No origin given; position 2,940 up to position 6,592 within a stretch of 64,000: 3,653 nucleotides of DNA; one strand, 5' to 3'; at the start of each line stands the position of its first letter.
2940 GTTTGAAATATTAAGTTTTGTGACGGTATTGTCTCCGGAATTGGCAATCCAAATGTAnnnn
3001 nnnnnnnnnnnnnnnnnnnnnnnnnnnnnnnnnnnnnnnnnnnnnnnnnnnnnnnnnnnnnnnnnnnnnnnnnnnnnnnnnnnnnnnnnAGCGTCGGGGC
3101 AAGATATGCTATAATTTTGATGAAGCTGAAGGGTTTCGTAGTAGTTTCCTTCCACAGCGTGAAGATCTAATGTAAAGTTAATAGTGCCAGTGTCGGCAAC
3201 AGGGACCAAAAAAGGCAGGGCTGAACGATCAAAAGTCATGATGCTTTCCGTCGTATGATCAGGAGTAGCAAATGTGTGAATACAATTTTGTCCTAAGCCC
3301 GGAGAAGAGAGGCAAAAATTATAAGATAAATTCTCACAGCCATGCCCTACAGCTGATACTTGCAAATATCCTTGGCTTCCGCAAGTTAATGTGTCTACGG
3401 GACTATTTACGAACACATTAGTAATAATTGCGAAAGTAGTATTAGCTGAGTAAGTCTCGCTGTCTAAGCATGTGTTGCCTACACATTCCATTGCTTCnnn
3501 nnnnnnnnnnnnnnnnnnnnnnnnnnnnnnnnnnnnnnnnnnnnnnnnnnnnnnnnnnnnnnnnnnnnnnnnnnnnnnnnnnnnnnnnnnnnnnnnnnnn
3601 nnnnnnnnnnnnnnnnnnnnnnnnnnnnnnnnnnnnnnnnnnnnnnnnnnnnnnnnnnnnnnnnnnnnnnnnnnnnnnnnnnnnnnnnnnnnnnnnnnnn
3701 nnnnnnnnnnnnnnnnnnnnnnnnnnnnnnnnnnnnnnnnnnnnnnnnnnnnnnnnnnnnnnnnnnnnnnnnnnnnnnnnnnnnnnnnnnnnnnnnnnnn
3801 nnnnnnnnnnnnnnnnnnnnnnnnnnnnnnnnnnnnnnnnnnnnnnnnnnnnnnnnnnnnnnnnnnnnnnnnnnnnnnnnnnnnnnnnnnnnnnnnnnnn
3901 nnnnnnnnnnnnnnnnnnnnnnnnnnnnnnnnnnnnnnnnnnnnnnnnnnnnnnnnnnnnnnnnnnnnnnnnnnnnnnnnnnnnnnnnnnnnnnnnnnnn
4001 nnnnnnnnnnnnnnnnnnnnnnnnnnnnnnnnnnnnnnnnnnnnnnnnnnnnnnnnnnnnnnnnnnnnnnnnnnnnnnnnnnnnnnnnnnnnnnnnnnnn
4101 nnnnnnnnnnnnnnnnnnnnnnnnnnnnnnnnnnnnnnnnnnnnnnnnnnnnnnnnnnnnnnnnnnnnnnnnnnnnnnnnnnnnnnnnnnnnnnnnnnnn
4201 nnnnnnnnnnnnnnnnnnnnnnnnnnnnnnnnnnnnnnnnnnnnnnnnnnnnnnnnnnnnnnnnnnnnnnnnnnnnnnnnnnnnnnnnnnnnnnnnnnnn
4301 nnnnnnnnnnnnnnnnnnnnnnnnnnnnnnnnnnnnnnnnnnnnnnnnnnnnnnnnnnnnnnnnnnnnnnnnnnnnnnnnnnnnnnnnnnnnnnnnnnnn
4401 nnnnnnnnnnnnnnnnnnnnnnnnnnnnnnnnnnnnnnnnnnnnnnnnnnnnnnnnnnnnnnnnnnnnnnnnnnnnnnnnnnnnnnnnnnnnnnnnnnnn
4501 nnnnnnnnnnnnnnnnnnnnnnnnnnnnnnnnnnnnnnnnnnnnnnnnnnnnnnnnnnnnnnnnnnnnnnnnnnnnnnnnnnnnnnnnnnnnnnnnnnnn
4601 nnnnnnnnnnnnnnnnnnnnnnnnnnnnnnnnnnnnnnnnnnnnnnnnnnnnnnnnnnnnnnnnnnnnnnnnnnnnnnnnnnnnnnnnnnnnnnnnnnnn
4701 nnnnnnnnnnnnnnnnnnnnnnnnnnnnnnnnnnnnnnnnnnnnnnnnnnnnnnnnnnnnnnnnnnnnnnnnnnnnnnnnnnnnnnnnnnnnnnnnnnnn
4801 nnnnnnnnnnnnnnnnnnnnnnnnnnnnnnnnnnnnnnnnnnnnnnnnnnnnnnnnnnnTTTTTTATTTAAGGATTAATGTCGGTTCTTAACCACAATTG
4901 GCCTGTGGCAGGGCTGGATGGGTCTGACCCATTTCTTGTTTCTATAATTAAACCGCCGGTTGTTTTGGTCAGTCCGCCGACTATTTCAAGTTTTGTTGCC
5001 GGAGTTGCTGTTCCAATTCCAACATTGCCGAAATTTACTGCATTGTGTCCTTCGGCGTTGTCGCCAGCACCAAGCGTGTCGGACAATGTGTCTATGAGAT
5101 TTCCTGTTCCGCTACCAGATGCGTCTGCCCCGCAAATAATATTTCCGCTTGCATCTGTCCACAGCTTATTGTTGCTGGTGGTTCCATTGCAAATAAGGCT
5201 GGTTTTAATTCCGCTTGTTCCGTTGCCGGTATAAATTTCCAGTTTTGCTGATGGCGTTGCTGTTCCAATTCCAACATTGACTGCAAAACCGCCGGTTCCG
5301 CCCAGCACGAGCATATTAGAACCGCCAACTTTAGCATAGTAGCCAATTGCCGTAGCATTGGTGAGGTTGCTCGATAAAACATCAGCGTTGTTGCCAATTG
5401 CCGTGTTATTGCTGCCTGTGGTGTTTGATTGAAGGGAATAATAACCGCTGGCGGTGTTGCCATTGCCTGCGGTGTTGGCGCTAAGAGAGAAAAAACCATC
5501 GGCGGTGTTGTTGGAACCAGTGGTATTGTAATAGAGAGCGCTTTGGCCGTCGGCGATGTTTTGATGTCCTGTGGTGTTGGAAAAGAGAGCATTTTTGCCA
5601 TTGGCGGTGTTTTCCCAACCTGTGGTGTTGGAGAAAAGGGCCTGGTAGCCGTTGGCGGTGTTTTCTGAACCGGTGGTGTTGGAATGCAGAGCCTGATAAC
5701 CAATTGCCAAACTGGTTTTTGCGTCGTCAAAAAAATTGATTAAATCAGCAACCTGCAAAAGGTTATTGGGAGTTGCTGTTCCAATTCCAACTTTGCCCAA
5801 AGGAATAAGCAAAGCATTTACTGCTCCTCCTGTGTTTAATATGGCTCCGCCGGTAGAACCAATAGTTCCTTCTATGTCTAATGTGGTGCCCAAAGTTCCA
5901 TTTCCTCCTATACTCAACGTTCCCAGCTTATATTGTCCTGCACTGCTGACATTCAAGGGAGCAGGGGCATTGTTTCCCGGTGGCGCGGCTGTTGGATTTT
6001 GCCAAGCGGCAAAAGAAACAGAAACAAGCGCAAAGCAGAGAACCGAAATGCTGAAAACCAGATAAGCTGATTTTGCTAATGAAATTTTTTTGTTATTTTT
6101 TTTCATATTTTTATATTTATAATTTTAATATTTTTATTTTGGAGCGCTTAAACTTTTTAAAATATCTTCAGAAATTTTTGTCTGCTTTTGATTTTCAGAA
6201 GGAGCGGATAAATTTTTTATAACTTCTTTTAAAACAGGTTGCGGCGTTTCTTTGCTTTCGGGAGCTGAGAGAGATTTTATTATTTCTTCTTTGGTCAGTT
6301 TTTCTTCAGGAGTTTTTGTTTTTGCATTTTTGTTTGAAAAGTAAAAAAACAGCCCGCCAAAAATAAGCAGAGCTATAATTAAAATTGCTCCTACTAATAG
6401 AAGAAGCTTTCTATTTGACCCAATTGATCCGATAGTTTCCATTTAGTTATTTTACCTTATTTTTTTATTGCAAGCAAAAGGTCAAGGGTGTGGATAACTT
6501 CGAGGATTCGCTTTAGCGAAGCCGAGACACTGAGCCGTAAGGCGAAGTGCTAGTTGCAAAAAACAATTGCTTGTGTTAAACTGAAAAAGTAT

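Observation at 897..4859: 1320-aa protein with two seven-unit NHL-type arrays and a mid-protein TM hairpin that looks like a fusion scar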

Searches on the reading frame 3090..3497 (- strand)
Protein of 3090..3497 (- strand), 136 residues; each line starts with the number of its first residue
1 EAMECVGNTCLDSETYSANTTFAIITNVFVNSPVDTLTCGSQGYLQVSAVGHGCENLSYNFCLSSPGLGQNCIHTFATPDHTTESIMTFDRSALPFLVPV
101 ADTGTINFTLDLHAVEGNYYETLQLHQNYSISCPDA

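Call 58: find_homologous_proteins(query=A4, max_evalue=0.00001)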
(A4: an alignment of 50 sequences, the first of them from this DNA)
Query A4 (50 sequences): 1182 candidates shared short words with the query, none scored E <= 0.00001.
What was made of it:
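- Tried and rejected: A profile of the post-hairpin domain alone (A4), meant to count stand-alone C-halves, returned no hit at E<=1e-5 against 5.8 billion sequences (call 58).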

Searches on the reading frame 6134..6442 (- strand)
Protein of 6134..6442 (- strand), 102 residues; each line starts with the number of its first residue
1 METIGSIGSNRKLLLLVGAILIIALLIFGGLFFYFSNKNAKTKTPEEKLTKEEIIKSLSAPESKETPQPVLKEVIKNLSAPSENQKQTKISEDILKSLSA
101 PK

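Call 3: search_protein_families(library=pfam, proteins=[window:6134-6442:-], max_evalue=0.1)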
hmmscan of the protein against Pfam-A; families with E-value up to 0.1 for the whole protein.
window:6134-6442:- (102 aa): 7 families
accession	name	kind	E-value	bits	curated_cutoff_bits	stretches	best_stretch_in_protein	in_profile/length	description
PF19084.5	DUF5775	-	9.8e-05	23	28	1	8-69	3-62/81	Family of unknown function (DUF5775)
PF14221.11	DUF4330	-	0.023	15.3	27.6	1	17-88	19-88/167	Domain of unknown function (DUF4330)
PF13273.12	DUF4064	-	0.025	15.2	32.1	1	12-56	6-42/102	Protein of unknown function (DUF4064)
PF23857.1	Phage_TAC_19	-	0.035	14.7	27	1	47-88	65-106/109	Phage tail chaperone protein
PF24484.1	ADAMTSL1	-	0.057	13.6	27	0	68-84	5-21/40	ADAMTSL1 domain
PF07264.17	EI24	-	0.058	13.9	32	1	4-37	6-38/199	Sulfate transporter CysZ/Etoposide-induced protein 2.4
PF07843.16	DUF1634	-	0.08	13.5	27.5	1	14-60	4-49/102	Protein of unknown function (DUF1634)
